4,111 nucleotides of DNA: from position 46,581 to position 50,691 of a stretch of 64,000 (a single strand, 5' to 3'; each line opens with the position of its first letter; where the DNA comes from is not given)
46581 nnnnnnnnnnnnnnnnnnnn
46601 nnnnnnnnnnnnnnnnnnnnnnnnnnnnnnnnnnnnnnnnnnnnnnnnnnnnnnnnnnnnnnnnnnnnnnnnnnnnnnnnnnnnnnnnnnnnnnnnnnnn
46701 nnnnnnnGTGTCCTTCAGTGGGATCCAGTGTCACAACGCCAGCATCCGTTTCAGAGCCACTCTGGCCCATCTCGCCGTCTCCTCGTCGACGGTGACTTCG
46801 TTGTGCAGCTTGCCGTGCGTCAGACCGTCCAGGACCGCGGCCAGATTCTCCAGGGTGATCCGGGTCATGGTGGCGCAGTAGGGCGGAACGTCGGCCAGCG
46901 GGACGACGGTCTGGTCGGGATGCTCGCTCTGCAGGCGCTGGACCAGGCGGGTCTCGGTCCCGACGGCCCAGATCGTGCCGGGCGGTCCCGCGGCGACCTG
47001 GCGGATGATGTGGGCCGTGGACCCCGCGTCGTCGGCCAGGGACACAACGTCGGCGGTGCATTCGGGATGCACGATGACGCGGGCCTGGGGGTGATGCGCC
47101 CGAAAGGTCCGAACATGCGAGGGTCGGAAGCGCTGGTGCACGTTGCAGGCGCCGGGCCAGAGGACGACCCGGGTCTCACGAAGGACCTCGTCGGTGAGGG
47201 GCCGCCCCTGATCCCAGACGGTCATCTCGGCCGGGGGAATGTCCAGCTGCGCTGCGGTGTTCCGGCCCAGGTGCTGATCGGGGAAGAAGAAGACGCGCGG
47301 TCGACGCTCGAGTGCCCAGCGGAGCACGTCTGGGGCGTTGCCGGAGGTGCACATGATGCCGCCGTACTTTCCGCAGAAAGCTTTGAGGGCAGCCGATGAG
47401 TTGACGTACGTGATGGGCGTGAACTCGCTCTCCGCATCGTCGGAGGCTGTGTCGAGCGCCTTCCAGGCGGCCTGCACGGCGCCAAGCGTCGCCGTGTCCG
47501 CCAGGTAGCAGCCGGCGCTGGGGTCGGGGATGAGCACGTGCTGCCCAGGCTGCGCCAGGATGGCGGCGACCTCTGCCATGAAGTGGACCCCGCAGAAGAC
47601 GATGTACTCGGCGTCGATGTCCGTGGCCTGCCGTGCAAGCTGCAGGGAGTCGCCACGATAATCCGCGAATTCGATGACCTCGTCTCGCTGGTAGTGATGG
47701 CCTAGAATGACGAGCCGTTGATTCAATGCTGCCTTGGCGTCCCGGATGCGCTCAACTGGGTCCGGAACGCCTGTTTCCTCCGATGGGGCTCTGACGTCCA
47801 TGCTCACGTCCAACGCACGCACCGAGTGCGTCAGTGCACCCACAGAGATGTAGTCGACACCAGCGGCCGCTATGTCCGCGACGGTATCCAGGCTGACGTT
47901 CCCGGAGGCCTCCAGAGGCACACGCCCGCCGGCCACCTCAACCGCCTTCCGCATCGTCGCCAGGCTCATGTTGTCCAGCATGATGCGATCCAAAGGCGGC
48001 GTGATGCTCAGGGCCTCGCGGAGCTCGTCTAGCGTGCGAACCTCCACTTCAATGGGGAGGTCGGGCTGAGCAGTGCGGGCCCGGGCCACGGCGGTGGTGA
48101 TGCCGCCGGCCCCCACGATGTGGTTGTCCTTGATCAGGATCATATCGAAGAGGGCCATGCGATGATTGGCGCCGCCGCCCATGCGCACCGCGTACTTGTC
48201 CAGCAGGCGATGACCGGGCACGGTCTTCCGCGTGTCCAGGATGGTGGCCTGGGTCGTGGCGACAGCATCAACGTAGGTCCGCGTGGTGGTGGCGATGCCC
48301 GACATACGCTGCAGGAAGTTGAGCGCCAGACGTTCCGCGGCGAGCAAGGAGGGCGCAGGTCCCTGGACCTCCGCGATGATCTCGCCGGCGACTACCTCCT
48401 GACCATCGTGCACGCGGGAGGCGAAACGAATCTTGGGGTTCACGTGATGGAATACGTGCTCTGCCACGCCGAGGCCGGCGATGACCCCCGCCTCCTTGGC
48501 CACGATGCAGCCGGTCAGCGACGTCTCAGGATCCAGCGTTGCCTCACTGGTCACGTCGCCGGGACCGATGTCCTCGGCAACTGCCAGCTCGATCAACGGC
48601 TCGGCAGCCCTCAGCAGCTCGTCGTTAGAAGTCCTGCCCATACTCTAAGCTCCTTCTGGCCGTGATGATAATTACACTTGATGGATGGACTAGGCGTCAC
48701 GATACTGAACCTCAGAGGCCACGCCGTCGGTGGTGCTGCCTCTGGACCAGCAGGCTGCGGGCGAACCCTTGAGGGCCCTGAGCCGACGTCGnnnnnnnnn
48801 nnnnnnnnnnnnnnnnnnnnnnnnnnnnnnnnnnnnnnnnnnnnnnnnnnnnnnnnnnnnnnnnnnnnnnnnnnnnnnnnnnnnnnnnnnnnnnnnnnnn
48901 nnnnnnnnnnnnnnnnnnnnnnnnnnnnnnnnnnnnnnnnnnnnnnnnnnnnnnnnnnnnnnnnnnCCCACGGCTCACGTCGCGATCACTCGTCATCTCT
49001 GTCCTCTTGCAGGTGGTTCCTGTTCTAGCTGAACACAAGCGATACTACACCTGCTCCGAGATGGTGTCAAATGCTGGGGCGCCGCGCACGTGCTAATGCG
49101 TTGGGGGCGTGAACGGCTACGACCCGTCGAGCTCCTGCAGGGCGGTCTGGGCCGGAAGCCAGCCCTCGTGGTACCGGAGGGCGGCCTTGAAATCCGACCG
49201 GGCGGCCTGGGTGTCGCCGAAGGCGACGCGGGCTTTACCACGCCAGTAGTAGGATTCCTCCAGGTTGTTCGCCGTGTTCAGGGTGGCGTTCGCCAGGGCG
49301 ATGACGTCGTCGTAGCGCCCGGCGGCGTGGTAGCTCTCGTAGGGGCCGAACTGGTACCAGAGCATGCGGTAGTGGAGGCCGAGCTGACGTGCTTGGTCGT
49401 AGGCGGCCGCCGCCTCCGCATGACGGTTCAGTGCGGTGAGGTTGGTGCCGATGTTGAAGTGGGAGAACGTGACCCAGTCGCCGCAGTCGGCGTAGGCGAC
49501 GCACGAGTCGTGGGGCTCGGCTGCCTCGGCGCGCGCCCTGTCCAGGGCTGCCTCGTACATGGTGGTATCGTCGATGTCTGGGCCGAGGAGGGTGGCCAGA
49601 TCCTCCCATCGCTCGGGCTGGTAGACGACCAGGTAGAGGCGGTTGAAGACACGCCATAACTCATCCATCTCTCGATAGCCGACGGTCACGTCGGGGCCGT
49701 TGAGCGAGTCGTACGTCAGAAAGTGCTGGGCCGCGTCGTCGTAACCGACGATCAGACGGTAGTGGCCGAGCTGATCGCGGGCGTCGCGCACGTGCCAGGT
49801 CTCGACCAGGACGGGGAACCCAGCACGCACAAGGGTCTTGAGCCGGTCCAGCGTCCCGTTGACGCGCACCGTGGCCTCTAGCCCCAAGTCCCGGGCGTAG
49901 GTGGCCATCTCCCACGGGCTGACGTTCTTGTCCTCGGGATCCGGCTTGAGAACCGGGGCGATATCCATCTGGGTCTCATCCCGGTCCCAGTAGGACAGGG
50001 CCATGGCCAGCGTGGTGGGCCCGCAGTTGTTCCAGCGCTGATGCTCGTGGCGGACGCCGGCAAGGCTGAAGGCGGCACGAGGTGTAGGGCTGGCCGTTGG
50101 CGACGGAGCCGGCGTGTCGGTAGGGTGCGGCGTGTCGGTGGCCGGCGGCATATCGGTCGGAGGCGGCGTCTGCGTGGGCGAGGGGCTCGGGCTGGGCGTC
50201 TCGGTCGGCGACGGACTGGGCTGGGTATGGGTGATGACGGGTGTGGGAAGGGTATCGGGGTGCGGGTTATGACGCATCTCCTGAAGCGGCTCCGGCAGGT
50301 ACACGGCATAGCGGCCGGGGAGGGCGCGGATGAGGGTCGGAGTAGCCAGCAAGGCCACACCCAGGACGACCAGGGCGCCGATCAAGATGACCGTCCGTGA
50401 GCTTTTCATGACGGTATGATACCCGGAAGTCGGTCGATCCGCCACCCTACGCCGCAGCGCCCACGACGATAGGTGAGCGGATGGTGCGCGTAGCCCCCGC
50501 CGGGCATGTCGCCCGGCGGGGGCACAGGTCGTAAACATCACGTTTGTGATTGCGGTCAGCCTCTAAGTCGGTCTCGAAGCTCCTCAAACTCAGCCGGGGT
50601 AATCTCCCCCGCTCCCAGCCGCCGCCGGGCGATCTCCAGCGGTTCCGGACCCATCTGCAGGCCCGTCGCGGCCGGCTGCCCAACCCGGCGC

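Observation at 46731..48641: In-frame NadC-NadA fusion (QPRTase fused to quinolinate synthase) followed by nadB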

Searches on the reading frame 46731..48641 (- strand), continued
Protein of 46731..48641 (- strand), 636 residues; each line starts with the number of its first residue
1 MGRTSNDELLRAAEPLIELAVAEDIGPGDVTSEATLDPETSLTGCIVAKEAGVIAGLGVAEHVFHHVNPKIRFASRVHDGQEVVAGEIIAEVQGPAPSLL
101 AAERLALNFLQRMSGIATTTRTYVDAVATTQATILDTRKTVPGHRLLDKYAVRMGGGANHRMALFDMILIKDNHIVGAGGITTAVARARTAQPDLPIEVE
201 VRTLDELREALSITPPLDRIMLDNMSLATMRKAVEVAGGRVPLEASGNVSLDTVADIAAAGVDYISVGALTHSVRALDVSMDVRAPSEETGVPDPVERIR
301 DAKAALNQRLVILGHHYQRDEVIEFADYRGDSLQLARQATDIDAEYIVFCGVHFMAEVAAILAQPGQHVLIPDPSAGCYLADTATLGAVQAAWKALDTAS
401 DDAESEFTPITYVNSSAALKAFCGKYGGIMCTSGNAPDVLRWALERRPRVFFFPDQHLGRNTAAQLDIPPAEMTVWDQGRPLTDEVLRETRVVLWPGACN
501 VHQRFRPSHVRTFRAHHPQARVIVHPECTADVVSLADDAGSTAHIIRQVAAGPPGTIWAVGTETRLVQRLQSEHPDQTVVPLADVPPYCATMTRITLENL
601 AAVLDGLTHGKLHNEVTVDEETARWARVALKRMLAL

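Call 57: search_protein_families(library=pfam, proteins=[P0367, P0346, P0348, P0357, P0353, P0342], max_evalue=0.00001)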
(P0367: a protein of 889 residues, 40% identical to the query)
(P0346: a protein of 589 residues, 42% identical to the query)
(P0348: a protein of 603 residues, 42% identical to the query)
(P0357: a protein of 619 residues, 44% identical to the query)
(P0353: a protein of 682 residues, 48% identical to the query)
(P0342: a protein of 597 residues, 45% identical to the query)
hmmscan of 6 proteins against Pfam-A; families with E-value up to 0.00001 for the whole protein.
P0367 (889 aa): 4 families
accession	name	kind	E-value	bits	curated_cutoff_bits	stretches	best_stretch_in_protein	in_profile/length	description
PF02445.21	NadA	-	2.5e-96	322.7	27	1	548-887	3-295/295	Quinolinate synthetase A protein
PF02540.23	NAD_synthase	-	1.4e-71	240.9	21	1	6-236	4-242/242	NAD synthase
PF01729.25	QRPTase_C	-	6.9e-62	208.6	23.1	1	366-530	1-169/169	Quinolinate phosphoribosyl transferase, C-terminal domain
PF02749.22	QRPTase_N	-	2.1e-22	79.6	27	1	279-364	1-82/82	Quinolinate phosphoribosyl transferase, N-terminal domain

P0346 (589 aa): 3 families
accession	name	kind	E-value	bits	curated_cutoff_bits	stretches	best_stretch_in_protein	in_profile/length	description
PF02445.21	NadA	-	3.1e-114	381.5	27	1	284-587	2-295/295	Quinolinate synthetase A protein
PF01729.25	QRPTase_C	-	1.9e-41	142.1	23.1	1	102-219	1-119/169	Quinolinate phosphoribosyl transferase, C-terminal domain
PF02749.22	QRPTase_N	-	8.9e-19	67.9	27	1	14-100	1-82/82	Quinolinate phosphoribosyl transferase, N-terminal domain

P0348 (603 aa): 3 families
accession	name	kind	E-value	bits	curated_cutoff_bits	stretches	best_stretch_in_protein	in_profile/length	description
PF02445.21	NadA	-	7.3e-109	363.9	27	1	293-600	2-294/295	Quinolinate synthetase A protein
PF01729.25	QRPTase_C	-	1.3e-38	132.9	23.1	1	106-241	1-138/169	Quinolinate phosphoribosyl transferase, C-terminal domain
PF02749.22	QRPTase_N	-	2.7e-21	76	27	1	19-104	1-82/82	Quinolinate phosphoribosyl transferase, N-terminal domain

P0357 (619 aa): 3 families
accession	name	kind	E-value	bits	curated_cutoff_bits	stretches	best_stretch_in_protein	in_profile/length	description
PF02445.21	NadA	-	2e-115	385.4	27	1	41-331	2-295/295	Quinolinate synthetase A protein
PF01729.25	QRPTase_C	-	5.9e-61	205.5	23.1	1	451-616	1-169/169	Quinolinate phosphoribosyl transferase, C-terminal domain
PF02749.22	QRPTase_N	-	4.4e-21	75.3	27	1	364-449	1-82/82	Quinolinate phosphoribosyl transferase, N-terminal domain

P0353 (682 aa): 3 families
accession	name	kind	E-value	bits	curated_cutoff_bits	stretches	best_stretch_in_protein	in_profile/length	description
PF02445.21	NadA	-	7.9e-111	370.3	27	1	368-680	2-295/295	Quinolinate synthetase A protein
PF01729.25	QRPTase_C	-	5.8e-56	189.3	23.1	1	118-281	1-168/169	Quinolinate phosphoribosyl transferase, C-terminal domain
PF02749.22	QRPTase_N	-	2e-21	76.4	27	1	31-116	1-82/82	Quinolinate phosphoribosyl transferase, N-terminal domain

P0342 (597 aa): 3 families
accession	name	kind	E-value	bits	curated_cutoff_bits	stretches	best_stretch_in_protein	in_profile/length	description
PF02445.21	NadA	-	5.5e-110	367.6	27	1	287-594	2-294/295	Quinolinate synthetase A protein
PF01729.25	QRPTase_C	-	4.6e-55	186.4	23.1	1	108-271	1-168/169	Quinolinate phosphoribosyl transferase, C-terminal domain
PF02749.22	QRPTase_N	-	5.8e-20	71.7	27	1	22-106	1-82/82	Quinolinate phosphoribosyl transferase, N-terminal domain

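Call 67: find_encoding_contigs(protein=P0357, flank=5000, max_places=2)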
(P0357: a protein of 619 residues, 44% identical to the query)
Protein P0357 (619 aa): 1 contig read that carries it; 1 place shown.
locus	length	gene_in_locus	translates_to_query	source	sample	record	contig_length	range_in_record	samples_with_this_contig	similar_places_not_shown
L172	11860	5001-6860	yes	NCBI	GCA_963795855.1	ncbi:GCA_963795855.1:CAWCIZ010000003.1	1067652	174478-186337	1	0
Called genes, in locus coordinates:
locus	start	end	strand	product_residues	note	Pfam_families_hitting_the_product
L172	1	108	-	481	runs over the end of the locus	PF02113:Peptidase_S13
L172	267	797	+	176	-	-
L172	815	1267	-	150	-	PF00216:Bac_DNA_binding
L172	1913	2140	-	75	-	-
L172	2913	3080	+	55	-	-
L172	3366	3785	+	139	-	-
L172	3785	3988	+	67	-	PF12844:HTH_19 (weak), PF13560:HTH_31, PF01381:HTH_3, PF13443:HTH_26 (weak)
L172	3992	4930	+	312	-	PF00561:Abhydrolase_1, PF12697:Abhydrolase_6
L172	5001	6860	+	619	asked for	PF02445:NadA, PF02749:QRPTase_N, PF01729:QRPTase_C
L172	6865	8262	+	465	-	PF05195:AMP_N, PF00557:Peptidase_M24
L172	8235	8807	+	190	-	PF00857:Isochorismatase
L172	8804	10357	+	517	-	PF02133:Transp_cyt_pur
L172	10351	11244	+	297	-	PF00005:ABC_tran, PF13304:AAA_21 (weak), PF13732:DrrA1-3_C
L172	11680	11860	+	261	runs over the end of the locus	PF12698:ABC2_membrane_3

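Call 68: search_protein_families(library=ncbifam, proteins=[L167:5408-5953:+, L168:5354-5911:+, L166:9675-10379:-, L085:8657-9343:-], max_evalue=0.001)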
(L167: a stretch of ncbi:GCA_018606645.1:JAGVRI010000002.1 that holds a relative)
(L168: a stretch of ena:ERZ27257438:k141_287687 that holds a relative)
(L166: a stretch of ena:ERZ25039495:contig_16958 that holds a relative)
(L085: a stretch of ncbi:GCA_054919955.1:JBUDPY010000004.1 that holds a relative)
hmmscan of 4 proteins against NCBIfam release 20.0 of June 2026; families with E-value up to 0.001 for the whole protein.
L167:5408-5953:+ (181 aa): 0 families

L168:5354-5911:+ (185 aa): 0 families

L166:9675-10379:- (234 aa): 8 families
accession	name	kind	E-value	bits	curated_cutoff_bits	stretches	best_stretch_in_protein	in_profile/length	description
TIGR00482.1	TIGR00482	equivalog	5.5e-17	62.4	112.45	1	7-228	1-194/194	nicotinate (nicotinamide) nucleotide adenylyltransferase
NF000839.0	PRK00071.1-1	equivalog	4.1e-15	56.3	187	1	4-230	7-217/219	nicotinate-nucleotide adenylyltransferase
NF005410.0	PRK06973.1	equivalog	7.1e-13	48.4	214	1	7-228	26-241/243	nicotinate-nucleotide adenylyltransferase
NF000840.1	PRK00071.1-3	equivalog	4.9e-12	45.7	150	1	6-229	9-199/201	nicotinate-nucleotide adenylyltransferase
NF000842.0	PRK00071.2-1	equivalog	3.3e-10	39.9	167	1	104-229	76-185/191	nicotinate-nucleotide adenylyltransferase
NF000843.0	PRK00071.2-2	equivalog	5.9e-10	39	240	1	7-174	16-156/212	nicotinate-nucleotide adenylyltransferase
NF000841.0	PRK00071.1-4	equivalog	2.6e-07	30.6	197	1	7-228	11-192/194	nicotinate-nucleotide adenylyltransferase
NF005519.0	PRK07152.1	equivalog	3e-06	26.4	315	1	6-230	4-186/361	nicotinate-nucleotide adenylyltransferase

L085:8657-9343:- (228 aa): 11 families
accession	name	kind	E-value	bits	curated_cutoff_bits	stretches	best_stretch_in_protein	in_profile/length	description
TIGR00482.1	TIGR00482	equivalog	2.1e-25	89.9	112.45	1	6-225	1-192/194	nicotinate (nicotinamide) nucleotide adenylyltransferase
NF000839.0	PRK00071.1-1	equivalog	1.7e-20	73.9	187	1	5-225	9-213/219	nicotinate-nucleotide adenylyltransferase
NF000840.1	PRK00071.1-3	equivalog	1.7e-17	63.6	150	1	2-225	6-196/201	nicotinate-nucleotide adenylyltransferase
NF000841.0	PRK00071.1-4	equivalog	1.5e-14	54.2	197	1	2-226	7-191/194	nicotinate-nucleotide adenylyltransferase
NF005410.0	PRK06973.1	equivalog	1.5e-14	53.8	214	1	7-226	27-240/243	nicotinate-nucleotide adenylyltransferase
NF005519.0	PRK07152.1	equivalog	3.2e-12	46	315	1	3-224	2-181/361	nicotinate-nucleotide adenylyltransferase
NF000842.0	PRK00071.2-1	equivalog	7.3e-12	45.3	167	1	3-202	3-169/191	nicotinate-nucleotide adenylyltransferase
NF000843.0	PRK00071.2-2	equivalog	2.6e-10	40.1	240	1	3-164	13-147/212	nicotinate-nucleotide adenylyltransferase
NF000845.0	PRK00071.2-4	equivalog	4.5e-05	23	210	1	4-182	10-159/197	nicotinate-nucleotide adenylyltransferase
NF000846.0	PRK00071.2-5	equivalog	8.6e-05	22.1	329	1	83-161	83-151/210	nicotinate-nucleotide adenylyltransferase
NF006479.0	PRK08887.1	equivalog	0.00026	20.8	164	0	60-158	47-133/174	nicotinate-nicotinamide nucleotide adenylyltransferase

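Call 70: fold_search(model_id=the predicted structure, library=pdb)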
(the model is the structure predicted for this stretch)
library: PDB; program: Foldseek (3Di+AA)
matches with E <= 10: 1400; with E <= 0.001: 131
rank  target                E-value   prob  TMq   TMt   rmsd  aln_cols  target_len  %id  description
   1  1x1o_B                4.9e-34  1.00  0.42  0.95   1.4       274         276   54  Crystal structure of project ID TT0268 from Thermus thermophilus HB8 (released 2006-04-04)
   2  1x1o_A                1.1e-33  1.00  0.42  0.95   1.4       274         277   54  Crystal structure of project ID TT0268 from Thermus thermophilus HB8 (released 2006-04-04)
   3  5hup_F                4.1e-30  1.00  0.41  0.91   1.5       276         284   40  Crystal Structure of NadC from Streptococcus pyogenes (released 2017-01-25)
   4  3paj_A                4.4e-30  1.00  0.42  0.88   1.6       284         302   43  2.00 Angstrom resolution crystal structure of a quinolinate phosphoribosyltransferase from Vibrio cholerae O1 biovar e (released 2010-11-03)
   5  1qpr_A                6.5e-30  1.00  0.42  0.92   1.5       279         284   46  QUINOLINATE PHOSPHORIBOSYLTRANSFERASE (QAPRTASE) FROM MYCOBACTERIUM TUBERCULOSIS IN COMPLEX WITH PHTHALATE AND PRPCP (released 1998-10-21)
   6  5hup_A                6.5e-30  1.00  0.41  0.91   1.6       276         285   40  Crystal Structure of NadC from Streptococcus pyogenes (released 2017-01-25)
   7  5hul_B                7.2e-30  1.00  0.42  0.92   1.9       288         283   39  Crystal Structure of NadC Deletion Mutant in Cubic Space Group (released 2017-01-25)
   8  3paj_B                2.1e-29  1.00  0.41  0.87   1.8       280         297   43  2.00 Angstrom resolution crystal structure of a quinolinate phosphoribosyltransferase from Vibrio cholerae O1 biovar e (released 2010-11-03)
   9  5hup_E                2.1e-29  1.00  0.42  0.92   1.3       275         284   41  Crystal Structure of NadC from Streptococcus pyogenes (released 2017-01-25)
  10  7xgl_A                2.2e-29  1.00  0.42  0.89   1.9       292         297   43  Quinolinate Phosphoribosyl Transferase (QAPRTase) from Streptomyces pyridomyceticus NRRL B-2517 in Apo form (released 2023-03-22)
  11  5hul_A                2.2e-29  1.00  0.42  0.93   1.8       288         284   39  Crystal Structure of NadC Deletion Mutant in Cubic Space Group (released 2017-01-25)
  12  5hup_C                2.6e-29  1.00  0.41  0.91   1.6       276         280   40  Crystal Structure of NadC from Streptococcus pyogenes (released 2017-01-25)
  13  7xgm_A                2.9e-29  1.00  0.42  0.90   1.8       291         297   43  Quinolinate Phosphoribosyl Transferase (QAPRTase) from Streptomyces pyridomyceticus NRRL B-2517 in complex with Quinol (released 2023-03-22)
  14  5hul_C                8.4e-29  1.00  0.41  0.91   1.6       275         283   41  Crystal Structure of NadC Deletion Mutant in Cubic Space Group (released 2017-01-25)
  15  7xgl_B                1.6e-28  1.00  0.42  0.89   2.0       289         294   44  Quinolinate Phosphoribosyl Transferase (QAPRTase) from Streptomyces pyridomyceticus NRRL B-2517 in Apo form (released 2023-03-22)
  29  4p3x                  2.6e-26  1.00  0.44  0.90   3.0       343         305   31  Structure of the Fe4S4 quinolinate synthase NadA from Thermotoga maritima (released 2014-04-02)
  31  6ora_A                3.3e-26  1.00  0.44  0.92   2.9       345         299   33  An Unexpected Intermediate in the Reaction Catalyzed by Quinolinate Synthase (released 2019-08-21)
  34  5ktp                  6.8e-26  1.00  0.44  0.92   2.9       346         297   33  Crystal structure of Pyrococcus horikoshii quinolinate synthase (NadA) with bound itaconate and Fe4S4 cluster (released 2016-07-27)
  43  6ora_B                4.1e-25  1.00  0.44  0.92   2.9       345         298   33  An Unexpected Intermediate in the Reaction Catalyzed by Quinolinate Synthase (released 2019-08-21)
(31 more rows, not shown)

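Call 84: predict_structure(alignment_id=A3)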
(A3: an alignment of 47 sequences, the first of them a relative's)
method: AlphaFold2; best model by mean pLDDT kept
length: 594 residues; sequences in the alignment: 47
mean_pLDDT: 92.7   pTM: 0.81
mean pLDDT of the five models: 92.7, 91.7, 90.5, 89.6, 88.9
residues with pLDDT >= 90: 499; 70-90: 75; 50-70: 20; < 50: 0
segments of 3 or more residues with pLDDT < 50: none
pLDDT, mean of each block of 10 residues (from residue 1): 74 92 84 89 98 97 96 98 98 96 96 94 92 73 83 83 71 92 94 89 96 94 94 95 85 92 78 90 96 97 97 97 94 96 95 95 93 96 95 95 96 94 88 97 94 96 98 97 97 96 97 97 97 97 96 94 95 95 94 89
secondary structure, 60 per line:
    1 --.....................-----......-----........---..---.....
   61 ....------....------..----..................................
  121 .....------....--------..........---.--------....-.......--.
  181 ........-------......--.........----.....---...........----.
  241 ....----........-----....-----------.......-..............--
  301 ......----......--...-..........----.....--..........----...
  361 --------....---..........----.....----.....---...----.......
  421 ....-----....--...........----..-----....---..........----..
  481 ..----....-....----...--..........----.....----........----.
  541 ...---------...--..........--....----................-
elements in order: H3-23 H29-34 E40-47 H56-64 E71-74 E87-94 H95-125 E132-135 H144-153 E166-169 H171-177 H180-188 E196-201 H204-212 E217-221 H225-235 E240-244 H249-256 E262-265 E277-283 H285-298 E301-306 H311-316 E319-321 H323-332 E337-341 H344-353 E358-360 H369-372 H376-385 E390-394 H399-403 E407-409 H414-424 E430-433 H436-446 H458-461 H465-474 E479-482 H487-490 H492-495 E500-502 H505-514 E519-523 H528-535 E540-543 H558-567 H578-593

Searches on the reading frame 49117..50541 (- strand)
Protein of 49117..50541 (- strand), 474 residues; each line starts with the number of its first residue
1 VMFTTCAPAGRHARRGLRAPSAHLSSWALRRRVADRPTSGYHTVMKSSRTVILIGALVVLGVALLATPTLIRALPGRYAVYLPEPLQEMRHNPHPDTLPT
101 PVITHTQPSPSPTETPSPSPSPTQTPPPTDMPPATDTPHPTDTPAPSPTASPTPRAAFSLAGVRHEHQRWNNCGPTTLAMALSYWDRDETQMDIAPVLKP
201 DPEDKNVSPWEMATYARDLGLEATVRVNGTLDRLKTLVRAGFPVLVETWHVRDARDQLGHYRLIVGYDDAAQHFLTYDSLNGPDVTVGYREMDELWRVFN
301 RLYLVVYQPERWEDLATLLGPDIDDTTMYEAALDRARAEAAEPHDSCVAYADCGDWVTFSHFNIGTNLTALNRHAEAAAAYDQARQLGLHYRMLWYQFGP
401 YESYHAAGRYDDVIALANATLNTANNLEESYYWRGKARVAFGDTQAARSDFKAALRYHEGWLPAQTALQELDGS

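Call 68: search_protein_families(library=ncbifam, proteins=[window:49117-50541:-], max_evalue=0.001)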
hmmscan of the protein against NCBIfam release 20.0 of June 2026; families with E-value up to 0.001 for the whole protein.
window:49117-50541:- (474 aa): 3 families
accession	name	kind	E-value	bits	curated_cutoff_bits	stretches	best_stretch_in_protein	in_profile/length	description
NF033920.0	C39_PA2778_fam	equivalog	8.8e-11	41.7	150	1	161-398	3-230/255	PA2778 family cysteine peptidase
TIGR02917.1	PEP_TPR_lipo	equivalog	0.00018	19.5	312.2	1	361-468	59-165/899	XrtA/PEP-CTERM system TPR-repeat protein PrsT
NF033761.1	gliding_GltJ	equivalog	0.00065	18.9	450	1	48-159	369-480/671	adventurous gliding motility protein GltJ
